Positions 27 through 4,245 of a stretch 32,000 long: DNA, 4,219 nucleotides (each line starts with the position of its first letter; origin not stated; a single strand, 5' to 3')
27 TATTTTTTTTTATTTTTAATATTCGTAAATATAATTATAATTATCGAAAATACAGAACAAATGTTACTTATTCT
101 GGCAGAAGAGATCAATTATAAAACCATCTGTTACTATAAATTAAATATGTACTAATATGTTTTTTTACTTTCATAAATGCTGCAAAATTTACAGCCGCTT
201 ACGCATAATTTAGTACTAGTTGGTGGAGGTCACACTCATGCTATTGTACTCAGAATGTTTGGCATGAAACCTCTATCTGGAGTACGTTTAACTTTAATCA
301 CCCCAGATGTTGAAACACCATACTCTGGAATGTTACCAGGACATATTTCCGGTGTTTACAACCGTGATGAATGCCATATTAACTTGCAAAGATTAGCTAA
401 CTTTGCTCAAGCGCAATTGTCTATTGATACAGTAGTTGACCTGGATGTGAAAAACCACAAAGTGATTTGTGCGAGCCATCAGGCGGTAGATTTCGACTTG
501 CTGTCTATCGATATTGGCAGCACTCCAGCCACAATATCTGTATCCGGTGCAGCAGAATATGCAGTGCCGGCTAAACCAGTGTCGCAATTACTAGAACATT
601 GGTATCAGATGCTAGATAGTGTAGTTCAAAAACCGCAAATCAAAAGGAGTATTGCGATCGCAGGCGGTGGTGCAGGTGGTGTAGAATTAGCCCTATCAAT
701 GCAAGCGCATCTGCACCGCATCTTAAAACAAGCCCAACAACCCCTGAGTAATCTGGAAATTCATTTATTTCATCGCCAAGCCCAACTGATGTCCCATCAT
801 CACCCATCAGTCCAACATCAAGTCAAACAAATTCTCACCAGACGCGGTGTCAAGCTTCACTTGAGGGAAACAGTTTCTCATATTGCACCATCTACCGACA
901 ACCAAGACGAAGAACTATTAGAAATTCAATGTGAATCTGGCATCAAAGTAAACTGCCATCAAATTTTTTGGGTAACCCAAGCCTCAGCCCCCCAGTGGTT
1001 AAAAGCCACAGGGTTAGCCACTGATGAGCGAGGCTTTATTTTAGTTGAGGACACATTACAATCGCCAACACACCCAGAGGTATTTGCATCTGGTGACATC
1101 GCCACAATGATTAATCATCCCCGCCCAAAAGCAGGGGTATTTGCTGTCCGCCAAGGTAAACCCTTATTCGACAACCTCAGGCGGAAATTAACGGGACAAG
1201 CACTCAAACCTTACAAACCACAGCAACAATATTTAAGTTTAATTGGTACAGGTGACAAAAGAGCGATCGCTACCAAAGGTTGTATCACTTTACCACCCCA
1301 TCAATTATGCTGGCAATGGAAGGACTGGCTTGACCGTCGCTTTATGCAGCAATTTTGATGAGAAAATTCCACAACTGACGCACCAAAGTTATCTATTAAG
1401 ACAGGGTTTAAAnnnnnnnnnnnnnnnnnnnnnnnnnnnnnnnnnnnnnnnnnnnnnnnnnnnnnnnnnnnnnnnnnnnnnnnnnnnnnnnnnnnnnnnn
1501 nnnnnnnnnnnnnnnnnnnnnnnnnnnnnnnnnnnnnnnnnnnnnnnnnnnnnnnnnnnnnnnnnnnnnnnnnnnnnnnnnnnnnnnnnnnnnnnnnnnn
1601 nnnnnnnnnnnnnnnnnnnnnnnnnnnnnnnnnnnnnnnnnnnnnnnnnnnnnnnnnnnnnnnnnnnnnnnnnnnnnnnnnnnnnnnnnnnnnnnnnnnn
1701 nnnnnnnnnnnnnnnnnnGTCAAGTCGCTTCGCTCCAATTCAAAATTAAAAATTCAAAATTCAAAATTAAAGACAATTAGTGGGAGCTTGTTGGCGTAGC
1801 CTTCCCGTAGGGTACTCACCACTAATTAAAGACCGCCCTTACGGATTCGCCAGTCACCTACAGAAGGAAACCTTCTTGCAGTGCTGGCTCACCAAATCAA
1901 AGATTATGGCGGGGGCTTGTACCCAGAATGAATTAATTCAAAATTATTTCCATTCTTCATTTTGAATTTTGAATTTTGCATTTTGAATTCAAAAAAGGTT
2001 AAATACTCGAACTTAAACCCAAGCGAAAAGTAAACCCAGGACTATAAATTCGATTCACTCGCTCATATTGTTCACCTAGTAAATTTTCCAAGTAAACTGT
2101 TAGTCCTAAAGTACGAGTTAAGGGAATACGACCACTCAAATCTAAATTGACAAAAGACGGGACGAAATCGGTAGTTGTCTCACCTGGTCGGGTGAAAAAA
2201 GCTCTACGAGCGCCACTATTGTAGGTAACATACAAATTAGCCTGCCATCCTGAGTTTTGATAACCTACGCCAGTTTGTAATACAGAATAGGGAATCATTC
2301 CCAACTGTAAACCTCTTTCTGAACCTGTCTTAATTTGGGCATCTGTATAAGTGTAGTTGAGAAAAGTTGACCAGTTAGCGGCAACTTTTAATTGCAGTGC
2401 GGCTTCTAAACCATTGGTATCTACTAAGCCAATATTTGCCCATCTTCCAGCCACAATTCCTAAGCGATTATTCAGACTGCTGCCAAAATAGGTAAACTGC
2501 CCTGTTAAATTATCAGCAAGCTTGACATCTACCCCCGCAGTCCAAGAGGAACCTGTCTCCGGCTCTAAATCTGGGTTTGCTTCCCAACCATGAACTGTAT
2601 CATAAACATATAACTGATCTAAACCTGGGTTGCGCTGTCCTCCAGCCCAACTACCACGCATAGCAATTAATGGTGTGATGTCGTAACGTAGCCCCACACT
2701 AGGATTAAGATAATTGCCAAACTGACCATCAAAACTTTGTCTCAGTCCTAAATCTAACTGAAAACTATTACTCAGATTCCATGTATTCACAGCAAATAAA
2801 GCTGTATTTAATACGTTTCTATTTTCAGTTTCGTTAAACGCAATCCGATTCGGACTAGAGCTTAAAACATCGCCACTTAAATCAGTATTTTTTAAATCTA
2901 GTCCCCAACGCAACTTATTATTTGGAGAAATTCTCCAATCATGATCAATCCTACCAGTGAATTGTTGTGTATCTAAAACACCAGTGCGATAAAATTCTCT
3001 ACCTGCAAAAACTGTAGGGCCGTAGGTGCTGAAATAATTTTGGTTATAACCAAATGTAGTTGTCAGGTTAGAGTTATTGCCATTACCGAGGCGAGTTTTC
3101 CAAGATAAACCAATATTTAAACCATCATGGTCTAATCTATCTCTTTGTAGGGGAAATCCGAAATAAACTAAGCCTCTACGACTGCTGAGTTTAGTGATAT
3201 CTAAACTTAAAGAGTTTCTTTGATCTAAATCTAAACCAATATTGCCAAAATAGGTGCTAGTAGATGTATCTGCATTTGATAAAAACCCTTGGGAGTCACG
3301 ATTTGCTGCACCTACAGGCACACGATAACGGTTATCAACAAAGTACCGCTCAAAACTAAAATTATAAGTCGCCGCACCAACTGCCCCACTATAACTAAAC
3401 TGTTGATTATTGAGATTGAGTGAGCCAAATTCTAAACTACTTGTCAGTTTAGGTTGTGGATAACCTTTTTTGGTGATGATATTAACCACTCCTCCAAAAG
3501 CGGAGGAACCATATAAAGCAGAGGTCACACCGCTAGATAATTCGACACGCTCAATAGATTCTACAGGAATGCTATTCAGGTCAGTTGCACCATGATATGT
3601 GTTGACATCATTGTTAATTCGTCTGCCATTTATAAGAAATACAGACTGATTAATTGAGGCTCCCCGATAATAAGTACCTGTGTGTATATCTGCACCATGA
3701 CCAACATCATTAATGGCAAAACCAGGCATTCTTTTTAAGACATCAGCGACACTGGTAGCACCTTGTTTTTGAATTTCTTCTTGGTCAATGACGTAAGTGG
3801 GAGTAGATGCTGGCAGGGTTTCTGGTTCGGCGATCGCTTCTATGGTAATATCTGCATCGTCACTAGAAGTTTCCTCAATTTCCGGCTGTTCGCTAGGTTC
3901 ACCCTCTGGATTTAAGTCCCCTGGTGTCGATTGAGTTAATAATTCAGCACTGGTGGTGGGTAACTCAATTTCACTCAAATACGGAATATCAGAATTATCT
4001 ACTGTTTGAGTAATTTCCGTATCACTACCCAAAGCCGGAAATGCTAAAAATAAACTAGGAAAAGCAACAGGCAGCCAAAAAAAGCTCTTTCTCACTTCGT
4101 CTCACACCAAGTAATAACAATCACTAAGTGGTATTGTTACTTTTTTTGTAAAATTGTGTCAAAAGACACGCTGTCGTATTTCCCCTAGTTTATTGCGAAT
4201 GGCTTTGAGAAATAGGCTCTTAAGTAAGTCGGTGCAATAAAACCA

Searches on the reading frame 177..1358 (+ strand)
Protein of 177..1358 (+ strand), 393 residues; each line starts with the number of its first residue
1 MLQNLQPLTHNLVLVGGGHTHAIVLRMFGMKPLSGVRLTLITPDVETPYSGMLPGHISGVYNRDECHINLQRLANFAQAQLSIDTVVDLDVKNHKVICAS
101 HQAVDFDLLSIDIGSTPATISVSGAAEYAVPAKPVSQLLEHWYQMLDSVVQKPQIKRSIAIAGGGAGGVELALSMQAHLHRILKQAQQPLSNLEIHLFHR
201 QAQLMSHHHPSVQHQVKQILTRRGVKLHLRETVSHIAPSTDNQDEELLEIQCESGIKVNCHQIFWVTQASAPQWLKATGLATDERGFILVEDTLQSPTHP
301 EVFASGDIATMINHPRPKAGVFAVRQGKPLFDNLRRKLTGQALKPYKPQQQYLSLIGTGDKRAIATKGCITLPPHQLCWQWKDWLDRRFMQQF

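Call 39: search_protein_families(library=pfam, proteins=[window:177-1358:+], max_evalue=0.001)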
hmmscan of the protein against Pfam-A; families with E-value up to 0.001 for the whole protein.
window:177-1358:+ (393 aa): 2 families
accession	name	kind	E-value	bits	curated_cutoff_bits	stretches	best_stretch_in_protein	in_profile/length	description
PF07992.20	Pyr_redox_2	-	2.6e-26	93.2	26.1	1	12-327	3-291/291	Pyridine nucleotide-disulphide oxidoreductase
PF00070.33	Pyr_redox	-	3.1e-05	24.8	22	1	159-242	2-72/82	Pyridine nucleotide-disulphide oxidoreductase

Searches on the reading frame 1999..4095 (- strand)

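Call 39: search_protein_families(library=pfam, proteins=[window:1999-4095:-], max_evalue=0.001)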
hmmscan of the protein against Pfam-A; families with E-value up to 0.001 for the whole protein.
window:1999-4095:- (698 aa): 2 families
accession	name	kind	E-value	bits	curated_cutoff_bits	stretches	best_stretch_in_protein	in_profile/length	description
PF00593.30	TonB_dep_Rec_b-barrel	-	9.7e-36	125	27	1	271-672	7-436/436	TonB dependent receptor-like, beta-barrel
PF07715.20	Plug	-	1.6e-24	86.9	23.9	1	98-203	7-107/107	TonB-dependent Receptor Plug Domain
